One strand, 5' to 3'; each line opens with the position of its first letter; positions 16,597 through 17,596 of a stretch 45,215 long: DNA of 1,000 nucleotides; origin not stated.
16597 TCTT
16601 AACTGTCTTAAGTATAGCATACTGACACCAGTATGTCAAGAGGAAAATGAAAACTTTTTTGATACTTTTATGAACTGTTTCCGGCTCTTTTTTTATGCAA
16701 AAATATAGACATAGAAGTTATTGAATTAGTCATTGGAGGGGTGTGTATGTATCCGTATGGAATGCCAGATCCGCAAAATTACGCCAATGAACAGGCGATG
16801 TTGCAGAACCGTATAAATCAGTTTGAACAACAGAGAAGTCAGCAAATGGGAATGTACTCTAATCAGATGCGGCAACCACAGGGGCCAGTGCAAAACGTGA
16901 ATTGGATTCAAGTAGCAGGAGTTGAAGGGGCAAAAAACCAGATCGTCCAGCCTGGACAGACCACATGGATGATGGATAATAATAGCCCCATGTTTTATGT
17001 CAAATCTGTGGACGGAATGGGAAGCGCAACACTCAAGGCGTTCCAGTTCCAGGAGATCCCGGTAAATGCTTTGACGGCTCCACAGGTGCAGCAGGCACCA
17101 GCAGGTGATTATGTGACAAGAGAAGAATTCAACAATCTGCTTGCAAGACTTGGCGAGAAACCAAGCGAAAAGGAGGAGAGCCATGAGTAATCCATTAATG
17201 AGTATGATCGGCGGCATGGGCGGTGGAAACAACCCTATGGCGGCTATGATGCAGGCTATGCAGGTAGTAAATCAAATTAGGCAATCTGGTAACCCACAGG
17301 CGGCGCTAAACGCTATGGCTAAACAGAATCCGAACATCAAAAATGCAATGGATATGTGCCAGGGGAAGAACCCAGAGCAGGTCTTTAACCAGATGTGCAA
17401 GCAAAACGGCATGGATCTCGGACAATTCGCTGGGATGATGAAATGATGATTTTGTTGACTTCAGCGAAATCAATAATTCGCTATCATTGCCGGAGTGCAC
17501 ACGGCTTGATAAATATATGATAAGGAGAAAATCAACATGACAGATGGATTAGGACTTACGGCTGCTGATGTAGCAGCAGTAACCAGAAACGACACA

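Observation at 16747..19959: Seven-gene orphan cassette with spore-surface-like features inserted between the head-morphogenesis and scaffold genes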

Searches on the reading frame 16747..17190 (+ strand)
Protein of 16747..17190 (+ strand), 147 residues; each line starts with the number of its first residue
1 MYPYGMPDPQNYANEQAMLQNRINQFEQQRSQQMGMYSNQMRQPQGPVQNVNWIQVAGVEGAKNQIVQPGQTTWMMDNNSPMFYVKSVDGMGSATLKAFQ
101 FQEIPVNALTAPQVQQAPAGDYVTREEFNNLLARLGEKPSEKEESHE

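Call 3: search_protein_families(library=pfam, proteins=[window:16747-17190:+], max_evalue=1)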
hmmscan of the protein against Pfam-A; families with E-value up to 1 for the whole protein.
window:16747-17190:+ (147 aa): 0 families

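Call 4: search_protein_families(library=phrogs, proteins=[window:16747-17190:+], max_evalue=1)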
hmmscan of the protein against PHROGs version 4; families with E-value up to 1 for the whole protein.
window:16747-17190:+ (147 aa): 3 families
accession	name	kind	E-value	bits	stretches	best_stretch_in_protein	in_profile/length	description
phrog_21718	-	unknown function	2.9e-19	70.6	1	8-144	12-146/159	-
phrog_9073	-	unknown function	0.038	14.8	1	8-126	122-230/279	-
phrog_24786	-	tail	0.2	10.5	1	37-125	174-254/903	tail fiber protein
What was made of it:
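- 16747..17190 (+): c1: a Q/N/M-rich N-terminus, a conserved beta-rich core of about 55 aa (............FQFQEI) and a C-terminal helix. PHROG 21718 (unknown function), E = 3e-19 (call 4).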

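Call 12: search_protein_families(library=ncbifam, proteins=[window:16747-17190:+], max_evalue=1)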
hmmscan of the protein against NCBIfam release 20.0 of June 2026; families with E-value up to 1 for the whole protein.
window:16747-17190:+ (147 aa): 1 family
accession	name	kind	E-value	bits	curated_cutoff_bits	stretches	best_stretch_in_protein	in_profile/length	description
TIGR01639.1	P_fal_TIGR01639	paralog_domain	0.094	12.8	25.75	1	123-143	10-30/61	Plasmodium falciparum uncharacterized domain TIGR01639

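Call 73: search_protein_families(library=padloc, proteins=[window:16747-17190:+], max_evalue=0.1)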
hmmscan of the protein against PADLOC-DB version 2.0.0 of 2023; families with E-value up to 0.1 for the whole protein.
window:16747-17190:+ (147 aa): 0 families

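Call 77: search_solved_structures(query=A8, max_evalue=10, show_alignments=1)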
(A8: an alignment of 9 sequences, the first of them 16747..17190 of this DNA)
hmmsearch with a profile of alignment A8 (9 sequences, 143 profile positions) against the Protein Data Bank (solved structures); distinct sequences matched with E-value up to 10: 6.
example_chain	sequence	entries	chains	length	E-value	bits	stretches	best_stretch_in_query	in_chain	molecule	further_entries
1q2z_A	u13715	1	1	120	0.084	16.5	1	52-105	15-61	ATP-dependent DNA helicase II, 80 kDa subunit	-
1rw2_A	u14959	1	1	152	0.14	15.8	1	52-105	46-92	ATP-dependent DNA helicase II, 80 kDa subunit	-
6wil_A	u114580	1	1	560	0.18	15.4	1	15-54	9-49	Hemolysin activator protein CdiB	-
6zh6_B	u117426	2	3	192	0.2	15.2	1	52-104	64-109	X-ray repair cross-complementing protein 5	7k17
1ykd_A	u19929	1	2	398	0.38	14.4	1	57-92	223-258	adenylate cyclase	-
3bxz_A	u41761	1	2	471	1.6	12.3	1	57-107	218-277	Preprotein translocase subunit secA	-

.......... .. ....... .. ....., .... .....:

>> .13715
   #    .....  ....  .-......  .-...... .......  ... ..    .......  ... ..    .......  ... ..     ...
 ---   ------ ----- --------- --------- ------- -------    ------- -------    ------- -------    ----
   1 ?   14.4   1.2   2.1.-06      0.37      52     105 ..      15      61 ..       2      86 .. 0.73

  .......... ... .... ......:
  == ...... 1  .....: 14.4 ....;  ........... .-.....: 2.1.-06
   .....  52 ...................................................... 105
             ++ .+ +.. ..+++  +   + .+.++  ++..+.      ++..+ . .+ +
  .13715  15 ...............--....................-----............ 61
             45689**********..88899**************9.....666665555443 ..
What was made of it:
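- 16747..17190 (+): No PDB hit (call 77).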

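Call 81: list_cluster_members(proteins=[window:16747-17190:+, window:17183-17446:+, window:17537-18226:+, window:18223-18432:+, window:18494-18922:+, window:18926-19525:+, window:19537-19959:+, window:14879-15211:+, window:15223-15423:+, window:25099-25425:+])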
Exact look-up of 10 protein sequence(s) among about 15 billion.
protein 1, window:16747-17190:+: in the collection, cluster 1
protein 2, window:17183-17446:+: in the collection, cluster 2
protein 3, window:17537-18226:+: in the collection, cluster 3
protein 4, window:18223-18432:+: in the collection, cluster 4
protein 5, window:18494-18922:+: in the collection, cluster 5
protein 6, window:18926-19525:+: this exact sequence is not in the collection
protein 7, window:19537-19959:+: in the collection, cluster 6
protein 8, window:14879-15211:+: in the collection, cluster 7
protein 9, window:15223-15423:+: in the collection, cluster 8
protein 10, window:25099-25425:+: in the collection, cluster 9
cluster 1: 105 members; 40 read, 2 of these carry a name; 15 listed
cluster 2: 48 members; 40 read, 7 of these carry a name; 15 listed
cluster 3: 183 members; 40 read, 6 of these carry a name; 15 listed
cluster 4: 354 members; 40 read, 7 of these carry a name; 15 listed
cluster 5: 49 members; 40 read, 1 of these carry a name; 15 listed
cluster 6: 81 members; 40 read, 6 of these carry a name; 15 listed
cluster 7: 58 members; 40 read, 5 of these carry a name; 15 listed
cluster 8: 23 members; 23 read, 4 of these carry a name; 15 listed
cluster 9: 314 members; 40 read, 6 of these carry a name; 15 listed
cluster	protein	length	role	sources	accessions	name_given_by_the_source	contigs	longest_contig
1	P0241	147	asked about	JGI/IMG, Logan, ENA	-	-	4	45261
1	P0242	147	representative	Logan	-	-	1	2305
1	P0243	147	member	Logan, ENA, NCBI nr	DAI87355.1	MAG TPA: hypothetical protein [Caudoviricetes sp.]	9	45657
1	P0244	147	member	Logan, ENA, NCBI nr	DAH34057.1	MAG TPA: hypothetical protein [Caudoviricetes sp.]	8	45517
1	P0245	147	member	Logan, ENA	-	-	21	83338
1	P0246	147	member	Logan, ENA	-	-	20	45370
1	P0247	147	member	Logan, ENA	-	-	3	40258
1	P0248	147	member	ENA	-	-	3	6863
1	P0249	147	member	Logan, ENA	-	-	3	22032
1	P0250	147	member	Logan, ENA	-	-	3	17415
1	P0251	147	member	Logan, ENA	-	-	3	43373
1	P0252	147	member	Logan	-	-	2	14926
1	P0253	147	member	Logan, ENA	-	-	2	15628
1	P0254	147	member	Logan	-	-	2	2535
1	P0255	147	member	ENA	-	-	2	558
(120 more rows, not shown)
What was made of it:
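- Checked: Every cluster member that carries a real annotation is called hypothetical or uncharacterised; two isolated JGI names (a surfactin synthase thioesterase for c2, CheA for c7) look spurious (call 81).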

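Call 116: find_homologous_proteins(query=A8, max_evalue=0.001)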
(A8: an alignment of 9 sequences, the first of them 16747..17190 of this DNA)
Query A8 (9 sequences) (147 aa, profile of the alignment): 1064 proteins with E <= 0.001 among 1807 candidates; the best 120 are listed.
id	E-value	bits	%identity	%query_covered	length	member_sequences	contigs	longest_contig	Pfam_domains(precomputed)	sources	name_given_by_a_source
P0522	1.7e-53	199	73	72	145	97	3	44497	-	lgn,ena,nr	nr:MAG TPA: hypothetical protein [Caudoviricetes sp.]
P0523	4.4e-53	197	75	72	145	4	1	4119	-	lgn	-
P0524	5.1e-53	197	72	73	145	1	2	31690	-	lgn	-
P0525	8.4e-53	197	73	73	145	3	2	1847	-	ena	-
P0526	4.2e-51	191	96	69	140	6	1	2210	-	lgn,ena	-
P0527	7.0e-51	190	74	65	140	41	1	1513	-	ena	-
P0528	1.3e-50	189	64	99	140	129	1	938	-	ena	-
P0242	1.7e-50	189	97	100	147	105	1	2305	-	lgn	-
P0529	1.8e-50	189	71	67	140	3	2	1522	-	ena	-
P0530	4.3e-50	188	73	67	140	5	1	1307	-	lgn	-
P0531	4.6e-50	188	70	91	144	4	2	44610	-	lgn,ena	-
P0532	7.3e-50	187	52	93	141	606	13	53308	-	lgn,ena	-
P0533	7.3e-50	187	69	91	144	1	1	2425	-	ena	-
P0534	7.5e-50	187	74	65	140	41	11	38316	-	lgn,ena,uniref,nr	uniref:Uncharacterized protein n=1 Tax=Siphoviridae sp. ctmIh35 TaxID=2827932 RepID=A0A8S5T8Z9_9CAUD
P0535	8.2e-50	187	66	98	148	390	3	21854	-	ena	-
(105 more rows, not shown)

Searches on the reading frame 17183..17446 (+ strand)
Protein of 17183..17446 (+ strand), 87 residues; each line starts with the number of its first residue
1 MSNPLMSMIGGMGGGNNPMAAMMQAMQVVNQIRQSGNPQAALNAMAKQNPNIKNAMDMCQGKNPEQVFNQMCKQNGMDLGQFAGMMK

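Call 3: search_protein_families(library=pfam, proteins=[window:17183-17446:+], max_evalue=1)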
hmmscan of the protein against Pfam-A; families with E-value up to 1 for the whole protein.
window:17183-17446:+ (87 aa): 1 family
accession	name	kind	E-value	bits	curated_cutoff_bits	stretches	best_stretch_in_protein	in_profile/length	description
PF03583.20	LIP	-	0.0088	15.8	23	1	4-73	97-164/286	Secretory lipase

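Call 4: search_protein_families(library=phrogs, proteins=[window:17183-17446:+], max_evalue=1)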
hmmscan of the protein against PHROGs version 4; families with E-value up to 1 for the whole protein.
window:17183-17446:+ (87 aa): 0 families
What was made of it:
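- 17183..17446 (+): c2: 87-aa protein, 17% Met, helical, with five NP...M units and two conserved Cys. Its start overlaps the end of c1. No Pfam or PHROG family (calls 3, 4).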

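Call 12: search_protein_families(library=ncbifam, proteins=[window:17183-17446:+], max_evalue=1)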
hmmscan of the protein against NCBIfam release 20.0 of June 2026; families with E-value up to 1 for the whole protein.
window:17183-17446:+ (87 aa): 2 families
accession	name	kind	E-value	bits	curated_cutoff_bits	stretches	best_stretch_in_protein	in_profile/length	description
NF001250.0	PRK00218.1-6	equivalog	0.042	13.3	262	1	19-72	13-60/205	high frequency lysogenization protein HflD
NF002671.0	PRK02395.1-3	equivalog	0.17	11.2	258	1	9-62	10-62/262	hypothetical protein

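Call 73: search_protein_families(library=padloc, proteins=[window:17183-17446:+], max_evalue=0.1)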
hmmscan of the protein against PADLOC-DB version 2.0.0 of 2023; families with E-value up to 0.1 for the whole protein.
window:17183-17446:+ (87 aa): 0 families
